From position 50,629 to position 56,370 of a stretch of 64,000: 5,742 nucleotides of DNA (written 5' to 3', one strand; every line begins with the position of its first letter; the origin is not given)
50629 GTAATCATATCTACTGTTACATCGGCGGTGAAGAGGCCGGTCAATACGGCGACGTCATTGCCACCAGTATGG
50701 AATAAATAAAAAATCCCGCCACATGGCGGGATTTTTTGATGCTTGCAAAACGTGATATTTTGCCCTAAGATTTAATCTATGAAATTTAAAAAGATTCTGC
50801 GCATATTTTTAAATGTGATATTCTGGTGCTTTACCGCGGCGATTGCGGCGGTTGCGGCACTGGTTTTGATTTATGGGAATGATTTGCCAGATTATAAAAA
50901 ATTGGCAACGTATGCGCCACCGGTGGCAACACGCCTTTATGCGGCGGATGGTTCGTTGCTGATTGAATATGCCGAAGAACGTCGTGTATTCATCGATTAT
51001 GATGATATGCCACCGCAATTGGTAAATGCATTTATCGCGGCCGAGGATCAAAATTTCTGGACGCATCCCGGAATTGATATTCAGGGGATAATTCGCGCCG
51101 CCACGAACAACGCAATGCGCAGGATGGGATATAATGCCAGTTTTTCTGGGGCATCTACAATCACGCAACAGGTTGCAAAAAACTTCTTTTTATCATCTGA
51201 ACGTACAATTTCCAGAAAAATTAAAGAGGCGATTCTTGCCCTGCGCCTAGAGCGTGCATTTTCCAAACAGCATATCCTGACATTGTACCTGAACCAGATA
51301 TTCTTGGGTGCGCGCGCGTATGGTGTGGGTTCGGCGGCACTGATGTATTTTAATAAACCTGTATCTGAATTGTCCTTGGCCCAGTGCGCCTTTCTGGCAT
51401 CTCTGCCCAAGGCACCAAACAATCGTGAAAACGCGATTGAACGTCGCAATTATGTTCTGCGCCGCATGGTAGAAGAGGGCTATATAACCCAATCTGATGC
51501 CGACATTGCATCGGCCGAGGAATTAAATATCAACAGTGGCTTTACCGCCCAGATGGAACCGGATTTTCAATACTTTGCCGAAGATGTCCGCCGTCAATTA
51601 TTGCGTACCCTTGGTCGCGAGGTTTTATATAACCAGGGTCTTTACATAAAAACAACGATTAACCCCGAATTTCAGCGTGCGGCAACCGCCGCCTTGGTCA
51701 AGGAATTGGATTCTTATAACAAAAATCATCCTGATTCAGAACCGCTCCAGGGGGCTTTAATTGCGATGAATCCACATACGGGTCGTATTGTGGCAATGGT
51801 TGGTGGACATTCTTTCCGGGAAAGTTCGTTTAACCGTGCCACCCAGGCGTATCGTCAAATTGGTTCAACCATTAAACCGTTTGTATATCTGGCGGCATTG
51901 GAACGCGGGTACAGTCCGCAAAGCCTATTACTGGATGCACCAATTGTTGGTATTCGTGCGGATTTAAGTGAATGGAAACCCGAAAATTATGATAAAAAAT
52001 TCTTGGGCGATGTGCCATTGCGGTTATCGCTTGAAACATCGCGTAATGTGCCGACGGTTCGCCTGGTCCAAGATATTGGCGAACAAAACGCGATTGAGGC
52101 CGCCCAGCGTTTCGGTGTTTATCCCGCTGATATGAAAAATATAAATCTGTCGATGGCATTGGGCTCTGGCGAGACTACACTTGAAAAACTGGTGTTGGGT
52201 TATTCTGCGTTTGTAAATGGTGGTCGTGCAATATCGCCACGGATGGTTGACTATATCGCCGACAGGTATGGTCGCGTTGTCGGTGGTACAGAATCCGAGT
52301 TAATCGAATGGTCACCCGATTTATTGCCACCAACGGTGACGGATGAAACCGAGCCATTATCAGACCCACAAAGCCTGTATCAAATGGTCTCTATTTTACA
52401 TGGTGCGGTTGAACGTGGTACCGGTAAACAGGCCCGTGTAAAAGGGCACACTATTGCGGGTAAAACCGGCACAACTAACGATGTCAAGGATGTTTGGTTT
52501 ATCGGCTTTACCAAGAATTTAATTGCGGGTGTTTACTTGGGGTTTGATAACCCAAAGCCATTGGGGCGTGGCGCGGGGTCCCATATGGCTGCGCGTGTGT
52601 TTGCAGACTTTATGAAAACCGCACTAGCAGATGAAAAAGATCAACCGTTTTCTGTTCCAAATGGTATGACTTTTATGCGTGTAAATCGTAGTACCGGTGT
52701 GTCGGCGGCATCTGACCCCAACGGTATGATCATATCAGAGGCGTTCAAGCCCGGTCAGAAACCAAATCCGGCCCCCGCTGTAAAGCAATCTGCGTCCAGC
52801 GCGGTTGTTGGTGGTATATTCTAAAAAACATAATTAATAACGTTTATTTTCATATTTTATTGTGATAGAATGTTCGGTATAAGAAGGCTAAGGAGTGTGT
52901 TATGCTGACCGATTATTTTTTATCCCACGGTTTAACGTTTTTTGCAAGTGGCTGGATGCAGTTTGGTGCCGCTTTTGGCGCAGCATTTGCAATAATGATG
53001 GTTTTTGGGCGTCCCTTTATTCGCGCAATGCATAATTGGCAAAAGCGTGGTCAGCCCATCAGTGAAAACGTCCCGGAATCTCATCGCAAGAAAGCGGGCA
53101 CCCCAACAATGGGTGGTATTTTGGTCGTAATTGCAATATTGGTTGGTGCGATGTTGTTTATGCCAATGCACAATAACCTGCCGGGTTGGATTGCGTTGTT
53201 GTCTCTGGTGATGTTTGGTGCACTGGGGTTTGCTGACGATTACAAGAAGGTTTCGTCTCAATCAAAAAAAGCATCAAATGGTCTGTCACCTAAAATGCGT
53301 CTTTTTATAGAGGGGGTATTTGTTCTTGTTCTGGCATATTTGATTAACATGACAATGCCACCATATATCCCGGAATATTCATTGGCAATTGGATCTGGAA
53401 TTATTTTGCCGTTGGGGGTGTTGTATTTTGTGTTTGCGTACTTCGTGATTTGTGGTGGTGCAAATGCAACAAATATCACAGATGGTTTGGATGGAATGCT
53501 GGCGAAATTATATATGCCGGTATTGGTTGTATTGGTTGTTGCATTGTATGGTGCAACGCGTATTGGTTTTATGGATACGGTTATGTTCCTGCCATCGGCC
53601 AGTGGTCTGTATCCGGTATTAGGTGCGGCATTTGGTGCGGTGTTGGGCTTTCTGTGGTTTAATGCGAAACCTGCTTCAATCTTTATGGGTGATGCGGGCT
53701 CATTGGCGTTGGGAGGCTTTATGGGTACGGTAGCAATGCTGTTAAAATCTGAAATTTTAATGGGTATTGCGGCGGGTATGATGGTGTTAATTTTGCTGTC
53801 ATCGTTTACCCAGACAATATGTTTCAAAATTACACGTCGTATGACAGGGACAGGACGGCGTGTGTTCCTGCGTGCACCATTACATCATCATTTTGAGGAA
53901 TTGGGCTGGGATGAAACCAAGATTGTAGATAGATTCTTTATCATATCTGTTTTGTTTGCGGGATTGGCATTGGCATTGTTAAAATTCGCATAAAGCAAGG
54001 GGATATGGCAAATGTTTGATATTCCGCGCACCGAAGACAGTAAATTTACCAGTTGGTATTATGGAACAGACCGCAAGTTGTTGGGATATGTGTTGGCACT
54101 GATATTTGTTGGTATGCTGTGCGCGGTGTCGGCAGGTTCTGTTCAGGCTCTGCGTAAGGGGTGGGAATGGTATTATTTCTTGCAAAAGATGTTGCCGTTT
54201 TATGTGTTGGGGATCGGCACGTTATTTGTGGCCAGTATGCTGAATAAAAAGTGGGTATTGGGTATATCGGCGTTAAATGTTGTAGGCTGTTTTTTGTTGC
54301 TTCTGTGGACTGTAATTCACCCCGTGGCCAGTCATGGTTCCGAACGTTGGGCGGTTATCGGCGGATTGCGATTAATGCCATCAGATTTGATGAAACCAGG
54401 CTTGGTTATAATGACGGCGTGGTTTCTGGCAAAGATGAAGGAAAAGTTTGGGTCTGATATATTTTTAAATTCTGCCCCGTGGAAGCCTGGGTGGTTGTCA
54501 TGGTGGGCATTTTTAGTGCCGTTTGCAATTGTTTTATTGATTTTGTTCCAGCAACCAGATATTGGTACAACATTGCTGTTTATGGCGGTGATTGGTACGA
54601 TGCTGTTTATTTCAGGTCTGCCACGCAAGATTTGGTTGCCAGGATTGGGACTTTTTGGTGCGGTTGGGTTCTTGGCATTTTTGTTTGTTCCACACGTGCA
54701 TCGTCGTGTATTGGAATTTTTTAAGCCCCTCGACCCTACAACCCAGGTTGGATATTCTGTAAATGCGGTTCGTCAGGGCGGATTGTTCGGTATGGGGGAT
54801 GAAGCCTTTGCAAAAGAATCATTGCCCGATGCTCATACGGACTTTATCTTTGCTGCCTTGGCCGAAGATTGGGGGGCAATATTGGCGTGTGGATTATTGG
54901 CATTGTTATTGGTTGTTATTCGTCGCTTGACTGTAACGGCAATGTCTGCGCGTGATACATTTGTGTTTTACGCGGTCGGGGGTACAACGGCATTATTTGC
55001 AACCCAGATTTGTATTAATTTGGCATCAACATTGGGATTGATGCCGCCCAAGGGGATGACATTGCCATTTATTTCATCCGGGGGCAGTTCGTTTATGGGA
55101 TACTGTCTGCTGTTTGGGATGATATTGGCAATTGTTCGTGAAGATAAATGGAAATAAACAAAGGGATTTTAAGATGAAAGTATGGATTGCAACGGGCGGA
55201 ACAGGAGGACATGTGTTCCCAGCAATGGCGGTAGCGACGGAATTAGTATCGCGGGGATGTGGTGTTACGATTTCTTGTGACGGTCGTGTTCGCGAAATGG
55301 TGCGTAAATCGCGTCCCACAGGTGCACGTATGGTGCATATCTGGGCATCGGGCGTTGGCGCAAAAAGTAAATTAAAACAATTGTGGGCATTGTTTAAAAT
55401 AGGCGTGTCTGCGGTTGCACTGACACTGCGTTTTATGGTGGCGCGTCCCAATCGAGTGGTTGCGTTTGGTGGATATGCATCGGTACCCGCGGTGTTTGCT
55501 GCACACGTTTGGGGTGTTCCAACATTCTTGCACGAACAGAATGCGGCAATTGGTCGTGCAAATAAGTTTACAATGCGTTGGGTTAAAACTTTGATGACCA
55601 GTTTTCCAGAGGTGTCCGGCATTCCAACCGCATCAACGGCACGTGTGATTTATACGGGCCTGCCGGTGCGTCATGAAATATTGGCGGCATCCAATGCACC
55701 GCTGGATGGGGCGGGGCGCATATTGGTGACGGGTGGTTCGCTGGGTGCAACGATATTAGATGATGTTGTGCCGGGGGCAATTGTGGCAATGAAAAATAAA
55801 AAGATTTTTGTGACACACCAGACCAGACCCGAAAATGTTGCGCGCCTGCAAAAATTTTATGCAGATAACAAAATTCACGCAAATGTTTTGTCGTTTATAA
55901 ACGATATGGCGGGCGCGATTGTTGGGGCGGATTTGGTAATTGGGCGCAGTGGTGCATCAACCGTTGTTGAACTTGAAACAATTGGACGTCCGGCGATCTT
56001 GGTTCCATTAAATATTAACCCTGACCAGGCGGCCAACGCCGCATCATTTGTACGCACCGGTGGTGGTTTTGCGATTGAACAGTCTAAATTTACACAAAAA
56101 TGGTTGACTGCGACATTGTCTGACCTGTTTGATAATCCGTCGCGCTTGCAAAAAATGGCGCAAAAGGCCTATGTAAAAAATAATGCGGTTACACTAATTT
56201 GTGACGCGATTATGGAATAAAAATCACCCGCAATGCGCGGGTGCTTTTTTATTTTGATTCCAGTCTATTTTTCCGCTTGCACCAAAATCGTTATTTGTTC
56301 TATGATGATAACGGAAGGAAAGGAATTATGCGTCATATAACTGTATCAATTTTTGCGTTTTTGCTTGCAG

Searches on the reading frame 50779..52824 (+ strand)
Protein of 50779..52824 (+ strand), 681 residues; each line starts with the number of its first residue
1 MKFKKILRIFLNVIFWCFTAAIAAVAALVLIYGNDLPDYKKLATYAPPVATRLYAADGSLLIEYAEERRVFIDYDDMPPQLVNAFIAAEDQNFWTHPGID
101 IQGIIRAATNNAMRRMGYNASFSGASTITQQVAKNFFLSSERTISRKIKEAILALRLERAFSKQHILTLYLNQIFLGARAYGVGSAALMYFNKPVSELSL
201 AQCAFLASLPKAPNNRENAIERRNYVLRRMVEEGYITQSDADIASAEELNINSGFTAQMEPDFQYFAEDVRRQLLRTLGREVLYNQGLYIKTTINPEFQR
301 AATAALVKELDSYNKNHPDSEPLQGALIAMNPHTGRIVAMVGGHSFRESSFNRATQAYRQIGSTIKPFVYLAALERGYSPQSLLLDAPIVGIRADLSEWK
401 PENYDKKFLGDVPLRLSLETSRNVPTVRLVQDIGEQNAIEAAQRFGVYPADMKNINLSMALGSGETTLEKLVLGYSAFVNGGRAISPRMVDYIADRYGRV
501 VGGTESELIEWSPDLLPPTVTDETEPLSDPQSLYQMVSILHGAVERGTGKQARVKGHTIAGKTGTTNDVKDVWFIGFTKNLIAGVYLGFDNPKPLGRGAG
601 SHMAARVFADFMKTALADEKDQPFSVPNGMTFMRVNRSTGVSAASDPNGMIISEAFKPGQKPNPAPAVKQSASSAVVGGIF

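Call 11: search_protein_families(library=pfam, proteins=[window:50779-52824:+], max_evalue=0.001)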
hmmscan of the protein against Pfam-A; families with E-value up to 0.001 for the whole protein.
window:50779-52824:+ (681 aa): 2 families
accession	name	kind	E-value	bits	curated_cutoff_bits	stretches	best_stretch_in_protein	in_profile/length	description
PF00912.28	Transgly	-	7.7e-60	201.8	27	1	61-230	5-177/178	Transglycosylase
PF00905.27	Transpeptidase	-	2.1e-28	99.8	22.1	1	325-613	1-299/299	Penicillin binding protein transpeptidase domain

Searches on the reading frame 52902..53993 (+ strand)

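Call 11: search_protein_families(library=pfam, proteins=[window:52902-53993:+], max_evalue=0.001)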
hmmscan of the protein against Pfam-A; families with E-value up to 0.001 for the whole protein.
window:52902-53993:+ (363 aa): 2 families
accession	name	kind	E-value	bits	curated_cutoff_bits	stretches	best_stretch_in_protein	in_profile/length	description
PF00953.26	Glycos_transf_4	-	2.2e-27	96.4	27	1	97-281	3-159/160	Glycosyl transferase family 4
PF10555.14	MraY_sig1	-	4.2e-05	23.2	20.1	1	64-74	1-11/13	Phospho-N-acetylmuramoyl-pentapeptide-transferase signature 1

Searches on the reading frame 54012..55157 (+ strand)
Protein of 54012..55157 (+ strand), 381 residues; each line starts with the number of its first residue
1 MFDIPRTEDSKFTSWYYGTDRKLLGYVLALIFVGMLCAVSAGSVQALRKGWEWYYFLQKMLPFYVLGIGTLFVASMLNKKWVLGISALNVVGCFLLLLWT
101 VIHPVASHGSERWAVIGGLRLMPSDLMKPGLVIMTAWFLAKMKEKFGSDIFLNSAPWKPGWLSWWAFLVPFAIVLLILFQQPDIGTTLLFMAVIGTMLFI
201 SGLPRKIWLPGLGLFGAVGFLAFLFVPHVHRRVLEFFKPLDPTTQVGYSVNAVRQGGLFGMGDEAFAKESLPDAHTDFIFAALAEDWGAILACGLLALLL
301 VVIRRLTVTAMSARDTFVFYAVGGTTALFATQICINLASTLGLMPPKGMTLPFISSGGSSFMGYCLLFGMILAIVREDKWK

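Call 11: search_protein_families(library=pfam, proteins=[window:54012-55157:+], max_evalue=0.001)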
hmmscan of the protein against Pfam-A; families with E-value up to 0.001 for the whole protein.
window:54012-55157:+ (381 aa): 1 family
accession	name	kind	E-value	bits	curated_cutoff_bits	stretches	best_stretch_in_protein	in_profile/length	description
PF01098.24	FTSW_RODA_SPOVE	-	6.6e-62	210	26.4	1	23-378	3-354/356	Cell cycle protein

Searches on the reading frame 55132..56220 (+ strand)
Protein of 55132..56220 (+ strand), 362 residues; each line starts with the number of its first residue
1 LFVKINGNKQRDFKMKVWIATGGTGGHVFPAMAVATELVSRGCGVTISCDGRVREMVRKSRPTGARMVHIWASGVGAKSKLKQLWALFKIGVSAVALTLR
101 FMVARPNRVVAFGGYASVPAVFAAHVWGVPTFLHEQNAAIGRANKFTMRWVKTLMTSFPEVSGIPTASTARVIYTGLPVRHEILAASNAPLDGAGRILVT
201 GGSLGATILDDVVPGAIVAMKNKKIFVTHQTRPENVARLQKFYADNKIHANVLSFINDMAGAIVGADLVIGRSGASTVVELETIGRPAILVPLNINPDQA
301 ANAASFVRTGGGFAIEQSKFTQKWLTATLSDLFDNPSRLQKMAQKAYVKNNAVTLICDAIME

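Call 11: search_protein_families(library=pfam, proteins=[window:55132-56220:+], max_evalue=0.001)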
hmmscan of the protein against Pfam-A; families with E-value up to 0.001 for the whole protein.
window:55132-56220:+ (362 aa): 3 families
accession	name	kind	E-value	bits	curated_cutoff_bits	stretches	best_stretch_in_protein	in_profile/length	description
PF04101.22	Glyco_tran_28_C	-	8.2e-34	117.5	22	1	197-349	2-155/166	Glycosyltransferase family 28 C-terminal domain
PF03033.26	Glyco_transf_28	-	5.1e-26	91.8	26.2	1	18-154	2-137/139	Glycosyltransferase family 28 N-terminal domain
PF13579.12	Glyco_trans_4_4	-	0.00033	21.5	29.7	1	31-155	7-117/158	Glycosyl transferase 4-like domain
